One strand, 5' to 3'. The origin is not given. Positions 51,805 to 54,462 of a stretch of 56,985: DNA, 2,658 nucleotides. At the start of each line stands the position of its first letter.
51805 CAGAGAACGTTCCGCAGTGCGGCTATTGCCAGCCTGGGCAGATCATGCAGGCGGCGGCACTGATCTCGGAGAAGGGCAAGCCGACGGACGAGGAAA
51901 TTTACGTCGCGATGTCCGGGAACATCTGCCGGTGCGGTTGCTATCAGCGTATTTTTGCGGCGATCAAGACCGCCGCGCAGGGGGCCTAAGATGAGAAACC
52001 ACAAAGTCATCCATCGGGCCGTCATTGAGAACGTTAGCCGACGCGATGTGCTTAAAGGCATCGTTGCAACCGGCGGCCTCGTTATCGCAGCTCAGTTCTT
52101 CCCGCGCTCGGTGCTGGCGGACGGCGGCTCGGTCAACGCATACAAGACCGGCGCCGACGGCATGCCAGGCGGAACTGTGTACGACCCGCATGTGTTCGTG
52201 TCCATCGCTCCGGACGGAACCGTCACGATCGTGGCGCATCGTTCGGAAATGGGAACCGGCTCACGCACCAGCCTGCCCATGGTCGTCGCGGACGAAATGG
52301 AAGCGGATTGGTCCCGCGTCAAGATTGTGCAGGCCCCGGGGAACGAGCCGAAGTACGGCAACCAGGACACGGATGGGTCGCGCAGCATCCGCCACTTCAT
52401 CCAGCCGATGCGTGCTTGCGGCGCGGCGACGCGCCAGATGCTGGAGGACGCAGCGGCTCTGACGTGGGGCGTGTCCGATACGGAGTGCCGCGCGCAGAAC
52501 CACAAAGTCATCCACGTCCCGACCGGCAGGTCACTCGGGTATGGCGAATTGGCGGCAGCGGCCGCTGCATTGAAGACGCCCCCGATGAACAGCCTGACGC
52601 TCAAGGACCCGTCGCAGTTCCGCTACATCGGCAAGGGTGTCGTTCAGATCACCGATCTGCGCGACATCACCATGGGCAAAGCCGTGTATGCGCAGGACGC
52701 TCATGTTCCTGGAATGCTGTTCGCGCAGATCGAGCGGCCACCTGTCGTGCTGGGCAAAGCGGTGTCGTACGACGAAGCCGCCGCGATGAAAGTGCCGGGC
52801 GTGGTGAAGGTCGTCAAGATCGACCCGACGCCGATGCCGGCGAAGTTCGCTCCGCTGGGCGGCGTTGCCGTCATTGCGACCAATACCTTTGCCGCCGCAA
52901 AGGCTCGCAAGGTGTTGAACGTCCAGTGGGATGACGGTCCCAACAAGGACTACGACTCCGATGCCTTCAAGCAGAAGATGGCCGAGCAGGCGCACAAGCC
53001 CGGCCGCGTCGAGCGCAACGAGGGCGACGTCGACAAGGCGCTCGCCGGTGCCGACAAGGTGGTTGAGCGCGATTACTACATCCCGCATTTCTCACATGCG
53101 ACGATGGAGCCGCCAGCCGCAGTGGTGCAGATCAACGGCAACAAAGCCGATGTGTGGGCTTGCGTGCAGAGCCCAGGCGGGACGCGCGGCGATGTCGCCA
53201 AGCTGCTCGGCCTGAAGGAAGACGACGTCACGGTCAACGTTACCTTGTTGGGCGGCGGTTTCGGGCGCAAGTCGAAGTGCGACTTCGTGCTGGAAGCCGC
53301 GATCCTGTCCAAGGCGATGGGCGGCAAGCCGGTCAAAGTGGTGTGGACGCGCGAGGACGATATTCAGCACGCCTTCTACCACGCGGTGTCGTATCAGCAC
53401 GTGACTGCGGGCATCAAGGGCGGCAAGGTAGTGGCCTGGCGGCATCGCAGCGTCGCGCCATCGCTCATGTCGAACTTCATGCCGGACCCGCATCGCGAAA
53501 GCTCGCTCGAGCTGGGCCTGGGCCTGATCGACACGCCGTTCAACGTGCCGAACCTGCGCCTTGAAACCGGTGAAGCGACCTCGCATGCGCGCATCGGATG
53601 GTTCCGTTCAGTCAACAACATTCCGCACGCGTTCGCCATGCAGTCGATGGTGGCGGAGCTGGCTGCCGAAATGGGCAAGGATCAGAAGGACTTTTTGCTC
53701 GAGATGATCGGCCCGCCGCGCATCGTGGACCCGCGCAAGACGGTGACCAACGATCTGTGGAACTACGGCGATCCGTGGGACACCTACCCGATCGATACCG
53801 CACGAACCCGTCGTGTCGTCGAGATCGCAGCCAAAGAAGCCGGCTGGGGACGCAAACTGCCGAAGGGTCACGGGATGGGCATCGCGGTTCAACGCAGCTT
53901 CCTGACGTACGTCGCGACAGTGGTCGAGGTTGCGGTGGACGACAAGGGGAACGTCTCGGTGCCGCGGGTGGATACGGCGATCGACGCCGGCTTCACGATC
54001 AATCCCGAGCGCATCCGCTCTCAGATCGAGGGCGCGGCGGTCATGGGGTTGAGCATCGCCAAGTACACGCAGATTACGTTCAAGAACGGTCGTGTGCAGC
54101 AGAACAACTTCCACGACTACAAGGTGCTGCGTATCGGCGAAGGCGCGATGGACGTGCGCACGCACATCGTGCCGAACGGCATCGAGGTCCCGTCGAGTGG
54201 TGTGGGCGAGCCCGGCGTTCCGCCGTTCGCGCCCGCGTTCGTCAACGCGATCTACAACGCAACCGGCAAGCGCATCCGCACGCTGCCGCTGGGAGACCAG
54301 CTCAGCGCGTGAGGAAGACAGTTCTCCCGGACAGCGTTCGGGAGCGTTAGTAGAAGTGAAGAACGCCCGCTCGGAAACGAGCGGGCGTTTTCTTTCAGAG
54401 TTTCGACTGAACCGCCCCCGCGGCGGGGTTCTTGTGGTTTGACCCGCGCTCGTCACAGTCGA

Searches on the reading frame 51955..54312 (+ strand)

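Call 18: search_protein_families(library=pfam, proteins=[window:51955-54312:+], max_evalue=0.00001)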
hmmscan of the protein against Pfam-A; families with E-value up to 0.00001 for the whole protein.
window:51955-54312:+ (785 aa): 2 families
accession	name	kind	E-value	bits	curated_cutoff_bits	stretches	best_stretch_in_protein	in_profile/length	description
PF02738.23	MoCoBD_1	-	1.8e-37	129.2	27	1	353-579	10-238/244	Molybdopterin cofactor-binding domain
PF20256.3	MoCoBD_2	-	5.4e-33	115.1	27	2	647-728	197-280/283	Molybdopterin cofactor-binding domain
